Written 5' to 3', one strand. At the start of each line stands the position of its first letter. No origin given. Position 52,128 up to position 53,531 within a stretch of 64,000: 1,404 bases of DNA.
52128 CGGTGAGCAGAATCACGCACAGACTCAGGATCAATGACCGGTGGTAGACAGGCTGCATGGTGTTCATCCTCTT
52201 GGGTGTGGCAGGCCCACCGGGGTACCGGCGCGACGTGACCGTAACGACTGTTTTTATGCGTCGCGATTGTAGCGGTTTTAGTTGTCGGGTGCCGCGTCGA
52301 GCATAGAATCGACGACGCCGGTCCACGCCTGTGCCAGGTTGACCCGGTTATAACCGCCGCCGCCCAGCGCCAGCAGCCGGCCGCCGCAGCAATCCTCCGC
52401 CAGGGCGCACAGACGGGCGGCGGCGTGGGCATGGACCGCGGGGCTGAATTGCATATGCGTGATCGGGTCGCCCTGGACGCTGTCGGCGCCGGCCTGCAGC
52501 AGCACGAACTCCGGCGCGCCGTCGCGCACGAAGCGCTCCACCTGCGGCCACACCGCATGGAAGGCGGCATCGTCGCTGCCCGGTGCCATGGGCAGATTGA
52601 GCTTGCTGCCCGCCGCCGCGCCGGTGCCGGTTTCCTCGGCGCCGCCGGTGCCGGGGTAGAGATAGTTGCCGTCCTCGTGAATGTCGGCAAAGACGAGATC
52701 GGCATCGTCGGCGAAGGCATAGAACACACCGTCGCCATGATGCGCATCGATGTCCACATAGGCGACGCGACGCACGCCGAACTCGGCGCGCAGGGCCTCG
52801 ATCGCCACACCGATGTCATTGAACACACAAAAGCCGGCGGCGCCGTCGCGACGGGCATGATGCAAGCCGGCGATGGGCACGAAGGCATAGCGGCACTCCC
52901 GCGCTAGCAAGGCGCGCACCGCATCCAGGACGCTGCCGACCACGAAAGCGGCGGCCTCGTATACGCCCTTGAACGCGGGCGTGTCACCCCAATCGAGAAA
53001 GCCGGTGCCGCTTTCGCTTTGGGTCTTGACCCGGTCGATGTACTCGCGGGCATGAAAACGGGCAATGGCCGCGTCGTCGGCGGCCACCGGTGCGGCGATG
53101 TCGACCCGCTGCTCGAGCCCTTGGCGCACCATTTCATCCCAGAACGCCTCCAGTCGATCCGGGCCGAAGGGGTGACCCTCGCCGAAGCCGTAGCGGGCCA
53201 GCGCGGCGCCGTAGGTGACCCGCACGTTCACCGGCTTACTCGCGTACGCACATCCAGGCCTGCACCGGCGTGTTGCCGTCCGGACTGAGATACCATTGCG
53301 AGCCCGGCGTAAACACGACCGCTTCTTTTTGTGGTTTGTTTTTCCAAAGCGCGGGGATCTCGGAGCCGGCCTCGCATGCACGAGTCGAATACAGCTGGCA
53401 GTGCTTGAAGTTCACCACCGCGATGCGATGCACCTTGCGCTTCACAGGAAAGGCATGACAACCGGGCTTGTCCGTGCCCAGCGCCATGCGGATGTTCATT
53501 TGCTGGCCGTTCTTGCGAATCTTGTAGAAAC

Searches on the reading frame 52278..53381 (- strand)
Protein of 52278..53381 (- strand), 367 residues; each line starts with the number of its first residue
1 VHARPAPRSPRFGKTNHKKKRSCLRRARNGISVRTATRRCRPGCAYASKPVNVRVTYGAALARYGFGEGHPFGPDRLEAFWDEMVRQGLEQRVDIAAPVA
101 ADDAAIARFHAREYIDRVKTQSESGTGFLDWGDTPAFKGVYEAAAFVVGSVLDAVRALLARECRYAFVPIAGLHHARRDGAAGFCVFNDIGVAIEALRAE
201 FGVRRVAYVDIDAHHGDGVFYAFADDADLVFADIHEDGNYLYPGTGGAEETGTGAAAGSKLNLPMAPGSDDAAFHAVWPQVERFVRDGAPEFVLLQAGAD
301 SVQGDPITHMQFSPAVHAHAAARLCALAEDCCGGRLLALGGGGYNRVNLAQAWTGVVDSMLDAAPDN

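Call 61: search_protein_families(library=pfam, proteins=[window:52278-53381:-], max_evalue=0.00001)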
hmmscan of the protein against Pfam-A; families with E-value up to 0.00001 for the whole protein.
window:52278-53381:- (367 aa): 1 family
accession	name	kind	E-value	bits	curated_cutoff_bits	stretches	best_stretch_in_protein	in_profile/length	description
PF00850.24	Hist_deacetyl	-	1.5e-77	261.3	27.9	1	70-359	1-297/298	Histone deacetylase domain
